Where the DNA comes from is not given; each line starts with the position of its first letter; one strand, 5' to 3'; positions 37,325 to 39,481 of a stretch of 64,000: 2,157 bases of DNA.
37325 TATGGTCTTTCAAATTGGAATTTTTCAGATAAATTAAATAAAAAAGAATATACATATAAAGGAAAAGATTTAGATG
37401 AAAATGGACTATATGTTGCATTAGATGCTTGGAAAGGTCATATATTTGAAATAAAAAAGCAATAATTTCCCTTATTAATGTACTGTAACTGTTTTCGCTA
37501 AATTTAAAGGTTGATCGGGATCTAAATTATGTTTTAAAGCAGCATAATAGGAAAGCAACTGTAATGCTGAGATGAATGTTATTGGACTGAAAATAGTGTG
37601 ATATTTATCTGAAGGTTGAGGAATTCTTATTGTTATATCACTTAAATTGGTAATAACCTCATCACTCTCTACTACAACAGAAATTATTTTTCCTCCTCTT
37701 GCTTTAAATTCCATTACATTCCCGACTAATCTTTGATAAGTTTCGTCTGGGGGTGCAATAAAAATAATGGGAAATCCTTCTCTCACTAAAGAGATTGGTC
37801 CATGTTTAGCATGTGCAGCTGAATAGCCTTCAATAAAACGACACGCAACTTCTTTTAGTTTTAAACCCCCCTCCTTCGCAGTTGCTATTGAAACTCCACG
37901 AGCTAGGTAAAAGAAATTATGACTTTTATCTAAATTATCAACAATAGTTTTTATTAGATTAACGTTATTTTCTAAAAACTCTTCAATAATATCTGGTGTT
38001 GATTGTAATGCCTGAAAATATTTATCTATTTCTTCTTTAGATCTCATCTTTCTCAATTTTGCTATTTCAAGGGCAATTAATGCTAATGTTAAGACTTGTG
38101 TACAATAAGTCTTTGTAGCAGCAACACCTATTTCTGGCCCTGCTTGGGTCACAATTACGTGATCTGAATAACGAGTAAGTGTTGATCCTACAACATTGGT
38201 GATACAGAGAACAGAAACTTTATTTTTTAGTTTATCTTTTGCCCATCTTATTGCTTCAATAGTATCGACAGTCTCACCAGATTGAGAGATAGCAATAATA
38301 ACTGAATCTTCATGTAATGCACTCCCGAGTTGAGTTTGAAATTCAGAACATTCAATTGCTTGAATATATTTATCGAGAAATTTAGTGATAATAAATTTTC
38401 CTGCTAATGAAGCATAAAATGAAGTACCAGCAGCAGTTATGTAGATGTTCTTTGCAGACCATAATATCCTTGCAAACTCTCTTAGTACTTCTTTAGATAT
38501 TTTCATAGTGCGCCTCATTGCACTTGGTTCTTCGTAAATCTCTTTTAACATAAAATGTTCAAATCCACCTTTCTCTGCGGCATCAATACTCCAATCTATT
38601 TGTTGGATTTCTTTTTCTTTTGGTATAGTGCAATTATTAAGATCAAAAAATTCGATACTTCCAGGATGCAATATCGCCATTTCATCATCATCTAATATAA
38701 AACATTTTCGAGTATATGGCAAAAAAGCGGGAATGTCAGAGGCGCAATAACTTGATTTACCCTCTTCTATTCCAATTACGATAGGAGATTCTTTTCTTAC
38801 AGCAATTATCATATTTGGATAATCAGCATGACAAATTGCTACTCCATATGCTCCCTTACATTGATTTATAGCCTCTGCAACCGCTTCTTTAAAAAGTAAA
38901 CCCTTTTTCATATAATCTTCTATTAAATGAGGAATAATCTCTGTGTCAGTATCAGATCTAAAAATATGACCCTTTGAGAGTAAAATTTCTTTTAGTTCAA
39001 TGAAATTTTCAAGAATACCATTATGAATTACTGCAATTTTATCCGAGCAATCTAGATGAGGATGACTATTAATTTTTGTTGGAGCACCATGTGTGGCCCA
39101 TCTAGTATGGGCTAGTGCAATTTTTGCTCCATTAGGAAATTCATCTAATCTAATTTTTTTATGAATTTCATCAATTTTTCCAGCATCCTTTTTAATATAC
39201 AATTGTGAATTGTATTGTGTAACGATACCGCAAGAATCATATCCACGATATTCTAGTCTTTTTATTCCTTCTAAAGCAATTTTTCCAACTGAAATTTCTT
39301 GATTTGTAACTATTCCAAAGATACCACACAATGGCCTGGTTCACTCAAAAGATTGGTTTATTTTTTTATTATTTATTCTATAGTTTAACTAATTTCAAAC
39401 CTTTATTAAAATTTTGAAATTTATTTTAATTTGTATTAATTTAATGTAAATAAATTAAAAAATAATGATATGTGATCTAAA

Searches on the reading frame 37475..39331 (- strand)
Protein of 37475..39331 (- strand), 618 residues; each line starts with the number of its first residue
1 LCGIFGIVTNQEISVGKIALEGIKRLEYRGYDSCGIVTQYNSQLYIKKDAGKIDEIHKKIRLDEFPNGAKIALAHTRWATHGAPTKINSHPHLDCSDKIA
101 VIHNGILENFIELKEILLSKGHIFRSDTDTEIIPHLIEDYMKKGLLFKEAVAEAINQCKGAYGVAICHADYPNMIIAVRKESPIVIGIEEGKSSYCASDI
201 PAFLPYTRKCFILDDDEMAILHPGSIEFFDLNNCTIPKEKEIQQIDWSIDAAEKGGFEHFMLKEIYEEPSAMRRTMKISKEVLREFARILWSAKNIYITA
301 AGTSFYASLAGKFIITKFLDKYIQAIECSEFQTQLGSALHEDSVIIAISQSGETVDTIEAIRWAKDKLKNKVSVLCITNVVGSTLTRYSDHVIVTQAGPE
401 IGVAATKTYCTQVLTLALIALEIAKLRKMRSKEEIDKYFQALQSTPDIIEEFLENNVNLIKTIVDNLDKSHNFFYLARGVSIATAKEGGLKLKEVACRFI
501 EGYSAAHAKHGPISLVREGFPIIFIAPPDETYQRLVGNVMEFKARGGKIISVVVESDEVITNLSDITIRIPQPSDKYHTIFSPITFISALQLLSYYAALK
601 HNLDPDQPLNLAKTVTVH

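Call 70: search_protein_families(library=pfam, proteins=[window:37475-39331:-], max_evalue=0.0001)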
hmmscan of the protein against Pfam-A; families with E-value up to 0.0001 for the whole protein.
window:37475-39331:- (618 aa): 3 families
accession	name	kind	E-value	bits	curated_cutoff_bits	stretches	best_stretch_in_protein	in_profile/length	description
PF01380.27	SIS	-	1.2e-42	145.2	25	2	289-420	1-129/131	SIS domain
PF13522.11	GATase_6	-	2e-15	57.4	27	1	69-195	10-126/130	Glutamine amidotransferase domain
PF13537.11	GATase_7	-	1.9e-12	47.7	25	1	90-204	14-122/123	Glutamine amidotransferase domain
